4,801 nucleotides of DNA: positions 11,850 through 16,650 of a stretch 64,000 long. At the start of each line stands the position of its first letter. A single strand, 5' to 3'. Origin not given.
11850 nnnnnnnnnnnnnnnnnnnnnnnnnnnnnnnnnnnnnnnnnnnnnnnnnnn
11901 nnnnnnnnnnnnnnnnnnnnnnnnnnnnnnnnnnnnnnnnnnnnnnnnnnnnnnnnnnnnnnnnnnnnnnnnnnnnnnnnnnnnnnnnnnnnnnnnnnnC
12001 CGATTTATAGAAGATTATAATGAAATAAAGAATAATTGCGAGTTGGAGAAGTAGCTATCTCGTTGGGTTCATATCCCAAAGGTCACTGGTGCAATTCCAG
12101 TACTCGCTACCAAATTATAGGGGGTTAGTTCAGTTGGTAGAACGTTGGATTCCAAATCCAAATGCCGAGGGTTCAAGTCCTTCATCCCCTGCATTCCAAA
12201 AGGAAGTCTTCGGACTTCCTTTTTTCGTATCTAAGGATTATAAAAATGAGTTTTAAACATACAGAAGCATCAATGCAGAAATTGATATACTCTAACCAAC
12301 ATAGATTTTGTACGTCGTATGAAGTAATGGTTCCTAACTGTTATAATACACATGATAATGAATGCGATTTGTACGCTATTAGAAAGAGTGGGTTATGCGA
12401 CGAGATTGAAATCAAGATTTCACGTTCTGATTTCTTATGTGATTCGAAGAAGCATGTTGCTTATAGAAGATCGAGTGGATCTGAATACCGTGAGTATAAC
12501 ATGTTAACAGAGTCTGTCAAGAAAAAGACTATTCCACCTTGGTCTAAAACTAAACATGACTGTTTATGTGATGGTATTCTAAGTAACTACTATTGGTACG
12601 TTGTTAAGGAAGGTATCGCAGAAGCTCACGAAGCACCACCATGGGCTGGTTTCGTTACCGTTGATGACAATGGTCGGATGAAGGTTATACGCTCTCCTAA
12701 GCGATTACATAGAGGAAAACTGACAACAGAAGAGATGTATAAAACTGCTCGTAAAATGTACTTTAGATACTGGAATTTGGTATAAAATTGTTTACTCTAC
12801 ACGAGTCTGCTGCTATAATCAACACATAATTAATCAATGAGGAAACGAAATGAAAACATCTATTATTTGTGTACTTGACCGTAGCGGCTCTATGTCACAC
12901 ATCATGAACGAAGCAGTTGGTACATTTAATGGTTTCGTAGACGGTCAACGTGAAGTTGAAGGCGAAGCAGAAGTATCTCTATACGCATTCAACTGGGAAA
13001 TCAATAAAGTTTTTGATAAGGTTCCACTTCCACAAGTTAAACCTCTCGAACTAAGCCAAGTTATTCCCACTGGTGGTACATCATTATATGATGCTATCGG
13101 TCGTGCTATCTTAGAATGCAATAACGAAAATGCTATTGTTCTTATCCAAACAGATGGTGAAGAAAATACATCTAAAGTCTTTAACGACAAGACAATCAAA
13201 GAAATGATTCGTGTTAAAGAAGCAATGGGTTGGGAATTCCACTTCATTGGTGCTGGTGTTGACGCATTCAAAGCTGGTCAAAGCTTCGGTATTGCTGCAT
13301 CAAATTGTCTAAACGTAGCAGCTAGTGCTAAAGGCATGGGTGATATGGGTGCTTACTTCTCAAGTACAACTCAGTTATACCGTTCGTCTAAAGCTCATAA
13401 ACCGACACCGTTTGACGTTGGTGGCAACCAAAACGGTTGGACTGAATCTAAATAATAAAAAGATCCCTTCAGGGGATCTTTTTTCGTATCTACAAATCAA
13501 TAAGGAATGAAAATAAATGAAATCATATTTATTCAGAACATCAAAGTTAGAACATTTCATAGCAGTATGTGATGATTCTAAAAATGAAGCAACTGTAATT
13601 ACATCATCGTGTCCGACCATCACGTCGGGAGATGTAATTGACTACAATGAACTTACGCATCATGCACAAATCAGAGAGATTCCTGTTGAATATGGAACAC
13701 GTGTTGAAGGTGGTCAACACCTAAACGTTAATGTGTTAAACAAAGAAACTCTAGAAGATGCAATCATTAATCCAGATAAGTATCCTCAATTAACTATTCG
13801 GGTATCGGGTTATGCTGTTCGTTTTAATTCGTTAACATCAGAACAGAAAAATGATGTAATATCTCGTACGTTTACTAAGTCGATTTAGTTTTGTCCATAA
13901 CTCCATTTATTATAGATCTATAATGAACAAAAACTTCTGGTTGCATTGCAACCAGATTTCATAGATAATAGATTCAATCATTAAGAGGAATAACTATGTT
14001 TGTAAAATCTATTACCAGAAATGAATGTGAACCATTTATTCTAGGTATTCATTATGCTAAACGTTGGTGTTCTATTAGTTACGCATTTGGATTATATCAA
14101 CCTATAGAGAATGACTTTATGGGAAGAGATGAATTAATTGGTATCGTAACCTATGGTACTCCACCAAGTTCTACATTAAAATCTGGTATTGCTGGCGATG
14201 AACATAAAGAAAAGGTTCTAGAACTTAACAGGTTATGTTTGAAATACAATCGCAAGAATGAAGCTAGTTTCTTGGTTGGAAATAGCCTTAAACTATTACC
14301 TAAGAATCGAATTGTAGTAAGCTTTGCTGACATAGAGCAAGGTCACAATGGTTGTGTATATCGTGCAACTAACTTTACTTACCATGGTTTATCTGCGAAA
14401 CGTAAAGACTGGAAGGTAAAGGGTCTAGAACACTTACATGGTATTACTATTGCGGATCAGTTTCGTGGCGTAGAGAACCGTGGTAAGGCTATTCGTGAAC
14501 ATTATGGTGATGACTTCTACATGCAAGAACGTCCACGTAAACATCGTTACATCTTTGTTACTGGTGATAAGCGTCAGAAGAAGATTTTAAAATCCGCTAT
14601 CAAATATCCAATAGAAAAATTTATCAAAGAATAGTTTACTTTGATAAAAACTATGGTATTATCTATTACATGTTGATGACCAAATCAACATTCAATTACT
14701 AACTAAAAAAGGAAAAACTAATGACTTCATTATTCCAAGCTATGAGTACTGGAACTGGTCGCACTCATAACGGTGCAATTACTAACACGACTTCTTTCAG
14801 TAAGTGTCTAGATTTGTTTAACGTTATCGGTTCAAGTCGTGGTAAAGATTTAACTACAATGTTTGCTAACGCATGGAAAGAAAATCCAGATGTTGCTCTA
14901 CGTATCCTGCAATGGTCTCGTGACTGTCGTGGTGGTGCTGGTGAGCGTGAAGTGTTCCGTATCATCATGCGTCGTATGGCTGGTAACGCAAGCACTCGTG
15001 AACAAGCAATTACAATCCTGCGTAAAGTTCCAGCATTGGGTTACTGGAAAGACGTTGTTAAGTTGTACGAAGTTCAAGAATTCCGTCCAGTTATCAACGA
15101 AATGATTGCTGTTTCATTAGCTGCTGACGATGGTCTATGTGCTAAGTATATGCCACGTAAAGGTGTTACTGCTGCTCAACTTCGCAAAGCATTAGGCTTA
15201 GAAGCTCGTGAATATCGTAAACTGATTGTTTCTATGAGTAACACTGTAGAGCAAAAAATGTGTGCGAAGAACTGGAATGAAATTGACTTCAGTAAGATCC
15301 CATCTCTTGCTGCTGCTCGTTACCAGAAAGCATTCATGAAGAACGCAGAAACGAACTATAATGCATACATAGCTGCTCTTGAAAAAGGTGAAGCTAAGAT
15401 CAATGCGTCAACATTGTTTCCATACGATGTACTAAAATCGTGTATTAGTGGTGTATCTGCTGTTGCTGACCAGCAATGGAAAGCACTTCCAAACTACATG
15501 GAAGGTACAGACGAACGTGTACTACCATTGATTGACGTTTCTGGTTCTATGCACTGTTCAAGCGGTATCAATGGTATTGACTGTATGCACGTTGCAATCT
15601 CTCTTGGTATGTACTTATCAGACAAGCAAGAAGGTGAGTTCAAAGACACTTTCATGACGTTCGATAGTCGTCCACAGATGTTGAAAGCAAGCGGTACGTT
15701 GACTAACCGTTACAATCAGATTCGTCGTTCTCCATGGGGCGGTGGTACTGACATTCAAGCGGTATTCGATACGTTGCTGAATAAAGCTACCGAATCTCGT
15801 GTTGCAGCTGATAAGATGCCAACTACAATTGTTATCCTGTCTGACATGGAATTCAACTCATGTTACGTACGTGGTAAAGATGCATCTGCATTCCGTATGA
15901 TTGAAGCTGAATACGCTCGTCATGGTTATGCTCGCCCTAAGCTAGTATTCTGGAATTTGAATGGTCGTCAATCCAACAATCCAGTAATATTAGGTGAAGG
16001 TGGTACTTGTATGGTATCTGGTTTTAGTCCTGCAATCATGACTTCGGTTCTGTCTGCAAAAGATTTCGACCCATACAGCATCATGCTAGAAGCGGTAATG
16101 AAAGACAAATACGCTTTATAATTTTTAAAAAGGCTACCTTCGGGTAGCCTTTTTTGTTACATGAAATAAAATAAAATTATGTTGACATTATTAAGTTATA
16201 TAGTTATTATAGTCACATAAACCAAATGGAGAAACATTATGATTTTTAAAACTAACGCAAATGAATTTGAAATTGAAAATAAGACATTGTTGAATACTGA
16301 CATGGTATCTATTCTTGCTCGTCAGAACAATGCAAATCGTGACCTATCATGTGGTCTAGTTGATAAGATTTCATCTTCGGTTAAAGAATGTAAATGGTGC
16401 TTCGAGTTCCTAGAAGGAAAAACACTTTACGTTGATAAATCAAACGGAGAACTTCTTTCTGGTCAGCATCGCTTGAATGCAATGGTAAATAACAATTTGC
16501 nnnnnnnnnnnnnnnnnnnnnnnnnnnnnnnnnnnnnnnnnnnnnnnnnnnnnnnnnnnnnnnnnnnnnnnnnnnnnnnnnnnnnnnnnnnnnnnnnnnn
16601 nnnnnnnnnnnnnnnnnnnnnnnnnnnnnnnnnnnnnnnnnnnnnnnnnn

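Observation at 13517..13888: Phage copy of GrcA (YfiD) glycyl-radical spare-part protein alongside class III RNR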

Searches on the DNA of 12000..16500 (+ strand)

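Call 7: search_dna_similar(query=window:12000-16500:+, collection=phages, mode=near, max_rows=25)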
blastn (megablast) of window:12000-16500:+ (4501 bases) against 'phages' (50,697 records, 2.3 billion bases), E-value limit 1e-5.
Records with a match: 7; places in all: 7; records where one place covers at least 80% of the query: 0.
Best place of each record, by identity: 80-90% 2; 60-80% 5.
By first word of the organism name: Aeromonas 7.
By host as written in the record: Aeromonas salmonicida 6; Aeromonas hydrophila J1 1.
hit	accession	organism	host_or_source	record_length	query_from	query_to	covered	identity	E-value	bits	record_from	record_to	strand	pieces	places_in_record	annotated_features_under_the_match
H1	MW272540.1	Aeromonas phage ZPAH1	Aeromonas hydrophila J1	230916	1705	1888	4%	80.0%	1e-28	135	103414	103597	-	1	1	putative autonomous glycyl radical cofactor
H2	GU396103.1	Aeromonas phage PX29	Aeromonas salmonicida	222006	4013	4163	3%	74.5%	2e-6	62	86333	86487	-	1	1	conserved hypothetical protein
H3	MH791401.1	Aeromonas phage AsFcp_2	Aeromonas salmonicida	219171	4013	4163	3%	74.5%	2e-6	62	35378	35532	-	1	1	hypothetical protein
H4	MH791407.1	Aeromonas phage AsFcp_4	Aeromonas salmonicida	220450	4013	4163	3%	74.5%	2e-6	62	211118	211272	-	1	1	hypothetical protein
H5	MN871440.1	Aeromonas phage AsFcp_1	Aeromonas salmonicida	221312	4013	4163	3%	74.5%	2e-6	62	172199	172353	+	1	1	record has no annotation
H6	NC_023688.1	Aeromonas phage PX29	Aeromonas salmonicida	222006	4013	4163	3%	74.5%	2e-6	62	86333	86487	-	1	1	RNA-binding protein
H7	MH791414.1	Aeromonas phage Aswh_1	Aeromonas salmonicida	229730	1705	1829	3%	84.9%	7e-26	126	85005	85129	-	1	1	hypothetical protein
